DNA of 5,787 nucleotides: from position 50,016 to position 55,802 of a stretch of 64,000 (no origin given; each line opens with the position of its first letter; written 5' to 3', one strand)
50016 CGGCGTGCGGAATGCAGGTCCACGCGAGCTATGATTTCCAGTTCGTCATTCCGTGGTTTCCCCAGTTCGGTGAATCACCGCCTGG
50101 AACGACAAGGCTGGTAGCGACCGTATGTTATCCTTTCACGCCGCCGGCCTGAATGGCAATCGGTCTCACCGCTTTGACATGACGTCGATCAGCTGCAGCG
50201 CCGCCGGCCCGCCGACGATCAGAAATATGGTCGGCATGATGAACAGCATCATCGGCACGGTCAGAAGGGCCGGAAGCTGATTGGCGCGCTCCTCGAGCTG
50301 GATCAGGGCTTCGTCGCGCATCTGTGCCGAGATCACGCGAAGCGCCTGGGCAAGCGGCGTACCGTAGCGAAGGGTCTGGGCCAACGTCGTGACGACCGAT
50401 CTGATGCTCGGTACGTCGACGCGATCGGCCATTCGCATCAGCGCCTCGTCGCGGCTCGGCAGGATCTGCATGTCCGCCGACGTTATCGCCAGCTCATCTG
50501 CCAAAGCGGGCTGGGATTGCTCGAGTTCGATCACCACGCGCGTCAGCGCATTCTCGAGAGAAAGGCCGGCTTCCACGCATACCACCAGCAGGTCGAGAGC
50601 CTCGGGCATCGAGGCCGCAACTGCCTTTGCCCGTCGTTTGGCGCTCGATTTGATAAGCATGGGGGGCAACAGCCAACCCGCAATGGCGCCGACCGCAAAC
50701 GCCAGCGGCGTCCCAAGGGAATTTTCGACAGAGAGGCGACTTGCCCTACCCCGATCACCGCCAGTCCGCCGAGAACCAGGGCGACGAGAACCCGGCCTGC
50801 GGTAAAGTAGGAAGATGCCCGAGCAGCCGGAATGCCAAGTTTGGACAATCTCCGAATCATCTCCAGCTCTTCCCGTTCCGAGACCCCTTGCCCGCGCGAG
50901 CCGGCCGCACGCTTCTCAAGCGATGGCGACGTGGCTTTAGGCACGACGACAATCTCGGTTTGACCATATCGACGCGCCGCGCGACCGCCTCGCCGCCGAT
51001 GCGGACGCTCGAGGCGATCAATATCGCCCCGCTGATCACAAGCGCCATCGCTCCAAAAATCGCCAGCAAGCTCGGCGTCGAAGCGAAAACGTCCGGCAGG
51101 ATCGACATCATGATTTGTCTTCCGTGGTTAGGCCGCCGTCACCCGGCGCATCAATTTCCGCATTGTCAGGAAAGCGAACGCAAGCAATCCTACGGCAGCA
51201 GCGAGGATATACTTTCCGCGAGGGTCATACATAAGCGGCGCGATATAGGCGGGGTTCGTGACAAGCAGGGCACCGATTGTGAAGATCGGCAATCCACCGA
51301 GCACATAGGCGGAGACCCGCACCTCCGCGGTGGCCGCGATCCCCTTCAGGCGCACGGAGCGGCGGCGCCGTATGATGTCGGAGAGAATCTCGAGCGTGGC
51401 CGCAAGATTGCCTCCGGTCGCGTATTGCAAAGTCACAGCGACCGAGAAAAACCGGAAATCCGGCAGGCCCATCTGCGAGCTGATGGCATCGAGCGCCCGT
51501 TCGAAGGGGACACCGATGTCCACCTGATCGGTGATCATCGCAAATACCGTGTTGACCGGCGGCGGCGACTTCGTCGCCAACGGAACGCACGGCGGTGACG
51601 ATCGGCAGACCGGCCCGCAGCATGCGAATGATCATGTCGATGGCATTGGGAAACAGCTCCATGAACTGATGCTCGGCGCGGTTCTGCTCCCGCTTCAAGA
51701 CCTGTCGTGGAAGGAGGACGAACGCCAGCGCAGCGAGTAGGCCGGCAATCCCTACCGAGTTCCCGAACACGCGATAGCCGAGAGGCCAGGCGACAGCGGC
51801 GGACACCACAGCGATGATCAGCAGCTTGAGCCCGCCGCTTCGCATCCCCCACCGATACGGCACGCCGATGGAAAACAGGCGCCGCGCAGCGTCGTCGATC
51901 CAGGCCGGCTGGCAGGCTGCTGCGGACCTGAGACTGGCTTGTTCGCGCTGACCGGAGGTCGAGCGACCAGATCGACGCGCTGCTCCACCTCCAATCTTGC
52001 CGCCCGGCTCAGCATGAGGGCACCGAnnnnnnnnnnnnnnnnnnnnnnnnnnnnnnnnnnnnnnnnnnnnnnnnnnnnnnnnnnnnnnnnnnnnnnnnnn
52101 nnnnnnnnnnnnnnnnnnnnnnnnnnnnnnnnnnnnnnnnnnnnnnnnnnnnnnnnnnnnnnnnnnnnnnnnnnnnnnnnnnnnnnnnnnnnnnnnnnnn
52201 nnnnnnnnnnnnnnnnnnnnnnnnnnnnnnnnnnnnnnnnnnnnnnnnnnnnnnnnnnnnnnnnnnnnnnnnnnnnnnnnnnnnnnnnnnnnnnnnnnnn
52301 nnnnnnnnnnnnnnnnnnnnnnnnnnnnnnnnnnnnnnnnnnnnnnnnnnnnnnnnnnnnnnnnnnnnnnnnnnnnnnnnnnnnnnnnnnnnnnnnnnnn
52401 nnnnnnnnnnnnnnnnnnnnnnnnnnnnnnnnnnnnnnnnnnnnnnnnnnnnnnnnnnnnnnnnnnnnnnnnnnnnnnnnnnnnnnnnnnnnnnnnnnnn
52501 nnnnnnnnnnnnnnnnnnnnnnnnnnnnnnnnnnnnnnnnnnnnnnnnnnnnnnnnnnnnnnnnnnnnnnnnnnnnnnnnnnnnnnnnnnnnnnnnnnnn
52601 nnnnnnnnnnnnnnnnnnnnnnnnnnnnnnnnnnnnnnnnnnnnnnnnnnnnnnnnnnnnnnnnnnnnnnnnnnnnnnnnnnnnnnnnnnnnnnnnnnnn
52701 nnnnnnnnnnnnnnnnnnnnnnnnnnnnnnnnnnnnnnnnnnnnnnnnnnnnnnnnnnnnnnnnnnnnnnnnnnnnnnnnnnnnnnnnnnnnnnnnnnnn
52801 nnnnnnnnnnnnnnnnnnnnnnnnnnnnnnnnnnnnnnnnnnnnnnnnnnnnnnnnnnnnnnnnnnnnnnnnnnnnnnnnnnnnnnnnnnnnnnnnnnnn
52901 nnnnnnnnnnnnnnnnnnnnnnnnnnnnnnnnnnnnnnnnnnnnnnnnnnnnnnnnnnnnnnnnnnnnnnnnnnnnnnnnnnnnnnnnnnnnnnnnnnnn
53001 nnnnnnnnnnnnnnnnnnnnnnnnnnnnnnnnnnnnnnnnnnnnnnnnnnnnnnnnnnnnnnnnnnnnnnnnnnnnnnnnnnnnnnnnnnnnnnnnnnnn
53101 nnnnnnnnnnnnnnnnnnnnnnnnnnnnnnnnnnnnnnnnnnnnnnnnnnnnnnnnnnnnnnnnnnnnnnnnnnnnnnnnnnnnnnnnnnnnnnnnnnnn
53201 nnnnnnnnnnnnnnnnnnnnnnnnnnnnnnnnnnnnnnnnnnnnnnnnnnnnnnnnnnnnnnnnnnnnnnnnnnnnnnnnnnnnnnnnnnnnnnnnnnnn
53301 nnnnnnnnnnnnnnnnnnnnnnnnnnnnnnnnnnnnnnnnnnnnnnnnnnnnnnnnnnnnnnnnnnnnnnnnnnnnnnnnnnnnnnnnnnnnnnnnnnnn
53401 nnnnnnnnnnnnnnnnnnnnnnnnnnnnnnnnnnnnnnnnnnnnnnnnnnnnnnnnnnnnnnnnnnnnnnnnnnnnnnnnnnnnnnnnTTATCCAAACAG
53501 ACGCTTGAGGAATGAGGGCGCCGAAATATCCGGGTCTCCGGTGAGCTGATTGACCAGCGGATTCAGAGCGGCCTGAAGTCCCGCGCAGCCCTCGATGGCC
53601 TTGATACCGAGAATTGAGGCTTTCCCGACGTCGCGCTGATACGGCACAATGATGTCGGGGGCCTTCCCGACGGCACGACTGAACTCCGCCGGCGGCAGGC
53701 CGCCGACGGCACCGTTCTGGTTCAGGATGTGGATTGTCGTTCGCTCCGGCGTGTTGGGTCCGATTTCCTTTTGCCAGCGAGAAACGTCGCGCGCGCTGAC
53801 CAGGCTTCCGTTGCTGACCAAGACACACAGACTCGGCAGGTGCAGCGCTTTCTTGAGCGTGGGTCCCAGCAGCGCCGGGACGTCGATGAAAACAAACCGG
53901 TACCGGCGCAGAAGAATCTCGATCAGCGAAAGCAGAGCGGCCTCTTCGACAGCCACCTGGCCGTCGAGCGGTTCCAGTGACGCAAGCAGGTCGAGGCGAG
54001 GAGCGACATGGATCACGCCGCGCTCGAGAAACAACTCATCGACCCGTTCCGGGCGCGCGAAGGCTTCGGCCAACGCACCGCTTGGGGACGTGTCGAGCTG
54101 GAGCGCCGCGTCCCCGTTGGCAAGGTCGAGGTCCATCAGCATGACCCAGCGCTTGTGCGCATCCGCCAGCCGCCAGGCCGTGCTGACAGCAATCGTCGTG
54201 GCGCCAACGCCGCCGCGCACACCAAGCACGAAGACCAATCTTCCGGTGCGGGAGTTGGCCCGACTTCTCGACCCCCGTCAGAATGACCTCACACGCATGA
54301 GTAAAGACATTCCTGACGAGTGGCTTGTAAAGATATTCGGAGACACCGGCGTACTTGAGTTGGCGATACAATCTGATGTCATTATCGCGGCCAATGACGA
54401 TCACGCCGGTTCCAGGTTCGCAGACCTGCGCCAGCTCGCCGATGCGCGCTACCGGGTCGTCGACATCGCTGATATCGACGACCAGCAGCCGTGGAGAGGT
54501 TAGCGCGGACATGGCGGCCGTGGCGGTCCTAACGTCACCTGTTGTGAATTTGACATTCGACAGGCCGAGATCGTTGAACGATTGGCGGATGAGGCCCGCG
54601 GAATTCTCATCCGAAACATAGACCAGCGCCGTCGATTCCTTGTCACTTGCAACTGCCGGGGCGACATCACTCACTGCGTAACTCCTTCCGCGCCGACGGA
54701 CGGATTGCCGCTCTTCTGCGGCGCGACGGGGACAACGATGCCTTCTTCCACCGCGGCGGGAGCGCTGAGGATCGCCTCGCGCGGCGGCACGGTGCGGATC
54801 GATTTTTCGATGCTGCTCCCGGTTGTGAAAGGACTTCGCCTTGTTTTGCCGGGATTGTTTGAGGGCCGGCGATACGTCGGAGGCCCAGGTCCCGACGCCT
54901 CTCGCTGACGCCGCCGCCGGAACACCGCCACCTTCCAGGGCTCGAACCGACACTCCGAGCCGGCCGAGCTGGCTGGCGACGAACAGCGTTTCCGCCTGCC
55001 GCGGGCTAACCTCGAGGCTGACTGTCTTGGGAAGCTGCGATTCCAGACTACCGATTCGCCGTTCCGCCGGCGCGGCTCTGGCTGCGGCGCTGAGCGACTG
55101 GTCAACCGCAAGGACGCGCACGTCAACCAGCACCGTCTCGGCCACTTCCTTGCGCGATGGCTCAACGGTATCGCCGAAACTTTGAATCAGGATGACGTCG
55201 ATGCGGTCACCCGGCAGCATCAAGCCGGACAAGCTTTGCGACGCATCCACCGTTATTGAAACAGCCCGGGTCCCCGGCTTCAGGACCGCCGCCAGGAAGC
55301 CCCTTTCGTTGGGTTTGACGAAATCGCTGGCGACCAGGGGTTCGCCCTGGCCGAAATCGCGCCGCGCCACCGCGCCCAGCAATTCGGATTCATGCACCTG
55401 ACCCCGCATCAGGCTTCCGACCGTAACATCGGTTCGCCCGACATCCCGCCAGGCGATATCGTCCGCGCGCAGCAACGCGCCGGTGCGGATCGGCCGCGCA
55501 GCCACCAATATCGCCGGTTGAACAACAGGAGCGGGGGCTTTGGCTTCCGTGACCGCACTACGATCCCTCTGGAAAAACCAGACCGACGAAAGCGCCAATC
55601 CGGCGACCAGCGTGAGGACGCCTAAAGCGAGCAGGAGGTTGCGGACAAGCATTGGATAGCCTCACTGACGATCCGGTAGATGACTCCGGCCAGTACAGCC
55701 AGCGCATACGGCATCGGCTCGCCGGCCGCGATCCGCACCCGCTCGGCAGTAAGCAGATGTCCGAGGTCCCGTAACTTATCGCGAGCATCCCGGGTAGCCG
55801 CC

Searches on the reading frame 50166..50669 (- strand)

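Call 43: search_protein_families(library=pfam, proteins=[window:50166-50669:-], max_evalue=0.01)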
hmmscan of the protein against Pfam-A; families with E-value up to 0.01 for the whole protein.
window:50166-50669:- (167 aa): 1 family
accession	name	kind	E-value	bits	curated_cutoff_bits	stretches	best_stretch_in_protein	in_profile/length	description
PF00482.28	T2SSF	-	8.6e-18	64.9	25.2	1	24-152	1-123/125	Type II secretion system (T2SS), protein F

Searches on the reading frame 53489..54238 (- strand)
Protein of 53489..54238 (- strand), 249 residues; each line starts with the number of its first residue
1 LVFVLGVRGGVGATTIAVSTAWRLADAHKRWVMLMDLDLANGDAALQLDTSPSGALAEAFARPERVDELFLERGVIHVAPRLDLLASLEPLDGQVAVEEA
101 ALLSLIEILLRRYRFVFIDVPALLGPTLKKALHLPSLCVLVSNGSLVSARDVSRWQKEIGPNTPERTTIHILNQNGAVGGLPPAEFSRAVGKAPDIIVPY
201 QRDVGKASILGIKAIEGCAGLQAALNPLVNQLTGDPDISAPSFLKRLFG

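Call 43: search_protein_families(library=pfam, proteins=[window:53489-54238:-], max_evalue=0.01)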
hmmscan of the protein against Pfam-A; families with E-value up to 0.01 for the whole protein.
window:53489-54238:- (249 aa): 4 families
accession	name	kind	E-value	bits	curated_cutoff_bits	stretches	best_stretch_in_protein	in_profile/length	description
PF06564.18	CBP_BcsQ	-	3.4e-07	30.5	21.3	1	2-143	4-146/234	Cellulose biosynthesis protein BcsQ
PF13614.12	AAA_31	-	1.1e-06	29.1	27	1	5-143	7-148/177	AAA domain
PF02374.21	ArsA_ATPase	-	0.0021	17.8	24.3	1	3-34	4-35/305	Anion-transporting ATPase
PF10609.15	ParA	-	0.0028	17.6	27.1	1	2-40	6-43/246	NUBPL iron-transfer P-loop NTPase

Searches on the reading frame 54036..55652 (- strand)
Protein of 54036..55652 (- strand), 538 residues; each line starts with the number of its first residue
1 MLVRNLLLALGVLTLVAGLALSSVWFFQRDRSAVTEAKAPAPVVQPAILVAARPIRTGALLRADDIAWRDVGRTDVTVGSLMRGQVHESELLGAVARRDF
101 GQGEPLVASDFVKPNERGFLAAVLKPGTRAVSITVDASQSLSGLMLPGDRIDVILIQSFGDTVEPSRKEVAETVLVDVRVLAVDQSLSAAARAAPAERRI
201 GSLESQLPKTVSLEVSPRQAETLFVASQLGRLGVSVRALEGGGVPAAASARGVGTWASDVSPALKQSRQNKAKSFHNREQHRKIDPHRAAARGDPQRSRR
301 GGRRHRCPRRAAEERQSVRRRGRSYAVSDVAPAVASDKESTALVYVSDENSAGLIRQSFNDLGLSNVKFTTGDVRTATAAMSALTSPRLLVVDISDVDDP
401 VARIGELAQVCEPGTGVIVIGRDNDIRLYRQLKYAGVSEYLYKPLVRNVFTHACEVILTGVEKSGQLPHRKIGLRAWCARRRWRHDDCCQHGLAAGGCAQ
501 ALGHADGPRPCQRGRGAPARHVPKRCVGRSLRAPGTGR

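Call 61: search_protein_families(library=pfam, proteins=[window:54036-55652:-], max_evalue=0.001)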
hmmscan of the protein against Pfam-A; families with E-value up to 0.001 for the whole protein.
window:54036-55652:- (538 aa): 2 families
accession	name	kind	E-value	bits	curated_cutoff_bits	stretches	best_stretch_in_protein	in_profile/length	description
PF16976.10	RcpC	-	6.9e-27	94.1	28.8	1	118-237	1-114/114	Flp pilus assembly protein RcpC/CpaB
PF08666.17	SAF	-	1.5e-08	35.5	21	1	48-111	3-62/63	SAF domain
